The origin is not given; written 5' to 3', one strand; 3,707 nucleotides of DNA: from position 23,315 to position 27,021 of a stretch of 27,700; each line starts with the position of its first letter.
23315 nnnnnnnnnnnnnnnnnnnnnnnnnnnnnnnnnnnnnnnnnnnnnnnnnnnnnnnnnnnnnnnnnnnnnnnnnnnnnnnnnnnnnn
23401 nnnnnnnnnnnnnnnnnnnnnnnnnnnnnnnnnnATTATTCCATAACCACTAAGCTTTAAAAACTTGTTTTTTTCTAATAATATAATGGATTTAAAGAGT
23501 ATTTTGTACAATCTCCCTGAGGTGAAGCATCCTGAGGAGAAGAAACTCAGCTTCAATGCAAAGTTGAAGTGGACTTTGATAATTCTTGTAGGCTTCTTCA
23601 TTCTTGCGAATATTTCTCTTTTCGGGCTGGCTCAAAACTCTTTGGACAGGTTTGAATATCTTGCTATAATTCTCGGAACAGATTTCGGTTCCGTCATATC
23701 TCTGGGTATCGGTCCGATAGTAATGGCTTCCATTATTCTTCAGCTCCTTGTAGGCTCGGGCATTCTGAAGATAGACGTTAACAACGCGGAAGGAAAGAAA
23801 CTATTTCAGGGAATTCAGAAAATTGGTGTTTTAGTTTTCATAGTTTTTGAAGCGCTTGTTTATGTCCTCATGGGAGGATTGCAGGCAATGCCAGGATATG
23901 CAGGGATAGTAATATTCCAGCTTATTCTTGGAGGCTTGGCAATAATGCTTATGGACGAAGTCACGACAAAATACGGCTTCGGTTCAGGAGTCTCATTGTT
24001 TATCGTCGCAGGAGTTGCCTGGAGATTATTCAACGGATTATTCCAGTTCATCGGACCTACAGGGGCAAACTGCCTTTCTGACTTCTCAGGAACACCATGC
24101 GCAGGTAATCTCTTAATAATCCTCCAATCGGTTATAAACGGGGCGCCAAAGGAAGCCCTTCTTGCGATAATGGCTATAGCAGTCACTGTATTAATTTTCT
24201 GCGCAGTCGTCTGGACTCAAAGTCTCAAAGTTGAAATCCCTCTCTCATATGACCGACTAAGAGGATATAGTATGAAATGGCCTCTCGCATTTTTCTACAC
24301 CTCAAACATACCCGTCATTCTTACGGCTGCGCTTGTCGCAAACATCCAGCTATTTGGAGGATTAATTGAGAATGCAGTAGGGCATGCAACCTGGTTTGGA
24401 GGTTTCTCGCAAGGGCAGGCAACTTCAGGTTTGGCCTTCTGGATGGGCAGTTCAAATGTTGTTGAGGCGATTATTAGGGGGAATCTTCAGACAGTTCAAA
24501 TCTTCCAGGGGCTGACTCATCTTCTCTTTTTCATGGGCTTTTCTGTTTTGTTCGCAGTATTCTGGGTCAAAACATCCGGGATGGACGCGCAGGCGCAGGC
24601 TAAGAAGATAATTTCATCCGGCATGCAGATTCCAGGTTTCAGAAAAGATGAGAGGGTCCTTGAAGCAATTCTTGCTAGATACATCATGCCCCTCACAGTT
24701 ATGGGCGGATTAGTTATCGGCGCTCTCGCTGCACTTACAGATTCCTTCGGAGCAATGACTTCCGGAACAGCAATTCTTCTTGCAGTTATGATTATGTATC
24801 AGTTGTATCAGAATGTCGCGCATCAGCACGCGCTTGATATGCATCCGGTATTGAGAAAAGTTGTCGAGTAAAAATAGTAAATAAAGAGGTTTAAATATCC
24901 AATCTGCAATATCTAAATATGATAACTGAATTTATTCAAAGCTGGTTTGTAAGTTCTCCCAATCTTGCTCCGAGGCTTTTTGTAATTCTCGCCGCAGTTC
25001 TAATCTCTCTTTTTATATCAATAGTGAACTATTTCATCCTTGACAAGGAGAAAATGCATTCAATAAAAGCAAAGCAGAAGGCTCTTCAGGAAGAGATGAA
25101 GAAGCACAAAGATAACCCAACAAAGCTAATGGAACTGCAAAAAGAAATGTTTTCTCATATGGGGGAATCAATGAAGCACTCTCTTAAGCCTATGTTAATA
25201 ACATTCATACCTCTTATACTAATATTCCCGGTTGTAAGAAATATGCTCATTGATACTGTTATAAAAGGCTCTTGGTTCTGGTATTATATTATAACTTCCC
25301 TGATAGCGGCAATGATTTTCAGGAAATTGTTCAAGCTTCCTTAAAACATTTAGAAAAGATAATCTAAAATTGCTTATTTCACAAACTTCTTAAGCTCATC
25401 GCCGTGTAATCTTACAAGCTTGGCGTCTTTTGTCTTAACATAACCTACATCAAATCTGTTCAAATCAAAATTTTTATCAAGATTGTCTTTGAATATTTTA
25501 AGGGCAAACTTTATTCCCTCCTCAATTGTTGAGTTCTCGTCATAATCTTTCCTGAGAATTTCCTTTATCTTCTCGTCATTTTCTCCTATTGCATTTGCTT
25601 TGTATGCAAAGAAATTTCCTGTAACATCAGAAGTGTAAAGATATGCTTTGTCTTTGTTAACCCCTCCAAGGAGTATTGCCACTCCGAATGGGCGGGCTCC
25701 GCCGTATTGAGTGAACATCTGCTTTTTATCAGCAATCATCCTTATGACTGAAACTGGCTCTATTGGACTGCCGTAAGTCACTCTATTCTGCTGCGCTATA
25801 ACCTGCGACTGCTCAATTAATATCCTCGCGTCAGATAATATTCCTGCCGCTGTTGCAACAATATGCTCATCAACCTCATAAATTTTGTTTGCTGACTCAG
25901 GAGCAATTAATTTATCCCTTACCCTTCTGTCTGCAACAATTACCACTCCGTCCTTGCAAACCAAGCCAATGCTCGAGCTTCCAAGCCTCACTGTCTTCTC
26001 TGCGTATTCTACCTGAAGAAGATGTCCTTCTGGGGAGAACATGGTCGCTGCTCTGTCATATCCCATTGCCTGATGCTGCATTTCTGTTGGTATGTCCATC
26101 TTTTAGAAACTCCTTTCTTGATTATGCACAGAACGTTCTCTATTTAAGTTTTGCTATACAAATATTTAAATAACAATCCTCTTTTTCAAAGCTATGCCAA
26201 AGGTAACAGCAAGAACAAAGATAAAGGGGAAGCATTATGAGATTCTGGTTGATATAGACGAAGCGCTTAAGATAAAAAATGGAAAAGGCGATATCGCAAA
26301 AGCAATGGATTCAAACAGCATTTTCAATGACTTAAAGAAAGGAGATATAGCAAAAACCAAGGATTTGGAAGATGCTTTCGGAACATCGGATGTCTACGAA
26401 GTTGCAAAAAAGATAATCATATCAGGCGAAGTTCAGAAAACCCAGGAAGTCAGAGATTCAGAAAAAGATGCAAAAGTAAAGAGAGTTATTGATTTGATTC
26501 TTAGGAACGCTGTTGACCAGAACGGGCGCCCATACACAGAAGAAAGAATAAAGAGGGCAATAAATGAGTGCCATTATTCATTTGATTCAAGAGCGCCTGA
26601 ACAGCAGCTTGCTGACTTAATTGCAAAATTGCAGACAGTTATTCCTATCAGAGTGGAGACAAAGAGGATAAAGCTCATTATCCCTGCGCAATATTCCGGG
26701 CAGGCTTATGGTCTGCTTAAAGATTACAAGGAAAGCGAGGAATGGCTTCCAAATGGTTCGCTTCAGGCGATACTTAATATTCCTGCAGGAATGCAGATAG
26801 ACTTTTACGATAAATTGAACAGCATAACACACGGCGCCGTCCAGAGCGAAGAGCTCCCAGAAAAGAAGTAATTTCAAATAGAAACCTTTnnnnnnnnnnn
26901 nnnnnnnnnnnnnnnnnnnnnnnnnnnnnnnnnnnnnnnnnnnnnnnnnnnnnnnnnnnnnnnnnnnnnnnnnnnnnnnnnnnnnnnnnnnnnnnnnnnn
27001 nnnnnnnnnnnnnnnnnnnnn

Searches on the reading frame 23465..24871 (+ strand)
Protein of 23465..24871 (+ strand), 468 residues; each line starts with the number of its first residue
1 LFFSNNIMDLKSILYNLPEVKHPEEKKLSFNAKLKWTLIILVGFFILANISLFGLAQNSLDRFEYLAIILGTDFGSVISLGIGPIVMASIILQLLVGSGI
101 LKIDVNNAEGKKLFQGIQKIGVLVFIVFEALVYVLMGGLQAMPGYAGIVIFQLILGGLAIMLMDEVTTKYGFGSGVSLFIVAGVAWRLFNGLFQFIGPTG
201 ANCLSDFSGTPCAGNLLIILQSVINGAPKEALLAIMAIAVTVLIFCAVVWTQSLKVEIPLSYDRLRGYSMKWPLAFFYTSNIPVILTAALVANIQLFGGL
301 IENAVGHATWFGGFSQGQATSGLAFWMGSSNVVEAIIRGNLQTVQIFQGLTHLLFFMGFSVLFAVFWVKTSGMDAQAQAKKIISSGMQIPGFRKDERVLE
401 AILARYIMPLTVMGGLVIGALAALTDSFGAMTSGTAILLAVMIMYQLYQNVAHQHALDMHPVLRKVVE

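Call 14: find_related_loci(query=window:23465-24871:+, collection=genome_contigs, flank=6000)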
Query window:23465-24871:+ (468 aa) in genome_contigs; peptide patterns used: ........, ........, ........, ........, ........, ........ (x = any residue, [..] = any of these).
73 stretches matched a pattern; 41 encode a relative of the query (tblastn E <= 1e-3); 40 distinct loci.
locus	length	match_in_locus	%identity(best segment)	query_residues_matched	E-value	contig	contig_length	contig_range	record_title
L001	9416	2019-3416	87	1-466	0e+0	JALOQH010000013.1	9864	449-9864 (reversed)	MAG: archaeon isolate Prado150 scaffold_12222, whole genome shotgun sequence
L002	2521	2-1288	89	38-466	0e+0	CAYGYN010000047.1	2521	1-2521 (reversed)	MAG TPA_asm: Candidatus Woesearchaeota archaeon isolate ERP119294_co2_456 genome assembly, contig: k141_2781263, whole g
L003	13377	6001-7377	79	8-466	0e+0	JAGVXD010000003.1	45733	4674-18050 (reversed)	Candidatus Pacearchaeota archaeon isolate RIFCSPHIGHO2_12_FULL_36_23 rifcsphigho2_12_scaffold_722, whole genome shotgun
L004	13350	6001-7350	80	17-466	0e+0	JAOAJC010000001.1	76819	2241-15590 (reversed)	MAG: Candidatus Pacearchaeota archaeon isolate SKW152 NODE_1_length_76819_cov_4.475098, whole genome shotgun sequence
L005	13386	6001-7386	84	7-468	0e+0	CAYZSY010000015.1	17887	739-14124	MAG TPA_asm: Candidatus Woesearchaeota archaeon isolate SRP050083_co3_204 genome assembly, contig: NODE_2356_length_1788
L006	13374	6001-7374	76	8-465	0e+0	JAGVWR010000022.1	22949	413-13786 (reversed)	Candidatus Pacearchaeota archaeon isolate RIFCSPLOWO2_01_FULL_32_14 rifcsplowo2_01_scaffold_3857, whole genome shotgun s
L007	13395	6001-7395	76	1-466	0e+0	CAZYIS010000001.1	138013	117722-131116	MAG TPA_asm: Candidatus Woesearchaeota archaeon isolate SRP142039_co2_64 genome assembly, contig: NODE_13_length_138013_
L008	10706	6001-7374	75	9-466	0e+0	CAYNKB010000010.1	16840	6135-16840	MAG TPA_asm: Candidatus Woesearchaeota archaeon isolate SRP050083_co1_132 genome assembly, contig: NODE_1398_length_1684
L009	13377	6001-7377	74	8-466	0e+0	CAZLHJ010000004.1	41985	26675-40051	MAG TPA_asm: Candidatus Woesearchaeota archaeon isolate SRP093185_co1_88 genome assembly, contig: NODE_386_length_41985_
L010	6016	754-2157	73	1-467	0e+0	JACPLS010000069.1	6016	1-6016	MAG: Candidatus Pacearchaeota archaeon isolate NC_groundwater_527_Ag_S-0.1um_31_8 S35_SO-1_scaffold_320988, whole genome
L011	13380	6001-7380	74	8-466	0e+0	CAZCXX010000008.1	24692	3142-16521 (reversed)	MAG TPA_asm: Candidatus Woesearchaeota archaeon isolate SRP178908_co1_358 genome assembly, contig: NODE_1233_length_2469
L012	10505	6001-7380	72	8-467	0e+0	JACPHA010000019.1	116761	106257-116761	MAG: Candidatus Pacearchaeota archaeon isolate NC_groundwater_402_Ag_B-0.1um_34_21 GD18-4_B1_scaffold_2016117, whole gen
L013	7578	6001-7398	74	3-467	0e+0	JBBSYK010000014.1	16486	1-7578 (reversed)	MAG: Nanoarchaeota archaeon isolate H32-bin099_1 H32_bin099_1_000000000014, whole genome shotgun sequence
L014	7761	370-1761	73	5-468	0e+0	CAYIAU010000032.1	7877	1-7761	MAG TPA_asm: Candidatus Woesearchaeota archaeon isolate ERP119705_co1_1063 genome assembly, contig: NODE_14122_length_78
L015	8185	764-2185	70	1-467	0e+0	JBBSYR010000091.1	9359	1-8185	MAG: Nanoarchaeota archaeon isolate H43-bin213_1 H43_bin213_1_000000000091, whole genome shotgun sequence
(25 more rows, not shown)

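Call 65: search_protein_families(library=pfam, proteins=[window:23465-24871:+], max_evalue=0.001)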
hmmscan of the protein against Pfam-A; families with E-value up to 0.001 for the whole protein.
window:23465-24871:+ (468 aa): 1 family
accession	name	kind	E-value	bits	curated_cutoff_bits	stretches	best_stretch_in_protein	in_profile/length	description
PF00344.25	SecY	-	5.8e-61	206.9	32.2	1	76-448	1-306/306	SecY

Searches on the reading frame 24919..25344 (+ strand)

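Call 65: search_protein_families(library=pfam, proteins=[window:24919-25344:+], max_evalue=0.001)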
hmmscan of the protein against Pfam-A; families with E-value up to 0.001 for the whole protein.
window:24919-25344:+ (141 aa): 3 families
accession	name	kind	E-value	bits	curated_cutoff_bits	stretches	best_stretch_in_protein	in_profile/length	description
PF01956.21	EMC3_TMCO1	-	4.2e-11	43.3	27.1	1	18-110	15-112/169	Integral membrane protein EMC3/TMCO1-like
PF02096.25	60KD_IMP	-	6.4e-05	23.4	35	1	22-128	5-110/163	60Kd inner membrane protein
PF13858.11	DUF4199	-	0.00037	21.4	32.3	0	22-136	73-165/165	Protein of unknown function (DUF4199)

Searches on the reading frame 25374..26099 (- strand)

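Call 65: search_protein_families(library=pfam, proteins=[window:25374-26099:-], max_evalue=0.001)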
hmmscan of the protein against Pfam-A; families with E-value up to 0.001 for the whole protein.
window:25374-26099:- (241 aa): 2 families
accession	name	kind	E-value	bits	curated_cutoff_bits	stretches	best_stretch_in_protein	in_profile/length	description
PF00227.31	Proteasome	-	4.7e-48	163.8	22.4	1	38-220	2-188/189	Proteasome subunit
PF10584.14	Proteasome_A_N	-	4.5e-11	42.7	27.7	1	14-35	1-22/23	Proteasome subunit A N-terminal signature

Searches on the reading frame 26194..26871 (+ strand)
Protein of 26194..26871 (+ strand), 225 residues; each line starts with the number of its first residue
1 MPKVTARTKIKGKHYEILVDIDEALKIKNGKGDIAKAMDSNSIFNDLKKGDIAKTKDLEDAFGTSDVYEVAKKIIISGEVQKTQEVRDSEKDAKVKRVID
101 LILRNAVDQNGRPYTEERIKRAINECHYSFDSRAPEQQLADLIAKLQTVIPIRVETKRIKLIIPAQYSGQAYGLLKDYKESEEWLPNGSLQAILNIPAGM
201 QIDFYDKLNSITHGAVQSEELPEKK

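Call 65: search_protein_families(library=pfam, proteins=[window:26194-26871:+], max_evalue=0.001)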
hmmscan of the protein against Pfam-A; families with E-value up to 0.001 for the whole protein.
window:26194-26871:+ (225 aa): 3 families
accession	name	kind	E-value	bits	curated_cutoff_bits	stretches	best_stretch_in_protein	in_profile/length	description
PF01172.24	SBDS_N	-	1.2e-19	70.4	24.6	1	4-87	3-87/88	Shwachman-Bodian-Diamond syndrome (SBDS) N-terminal domain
PF20268.4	SBDS_C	-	6.5e-13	48.8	27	1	158-220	2-68/71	SBDS protein, C-terminal domain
PF09377.16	SBDS_domain_II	-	2.7e-11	43.6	27.2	1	96-154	1-61/62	SBDS protein, domain II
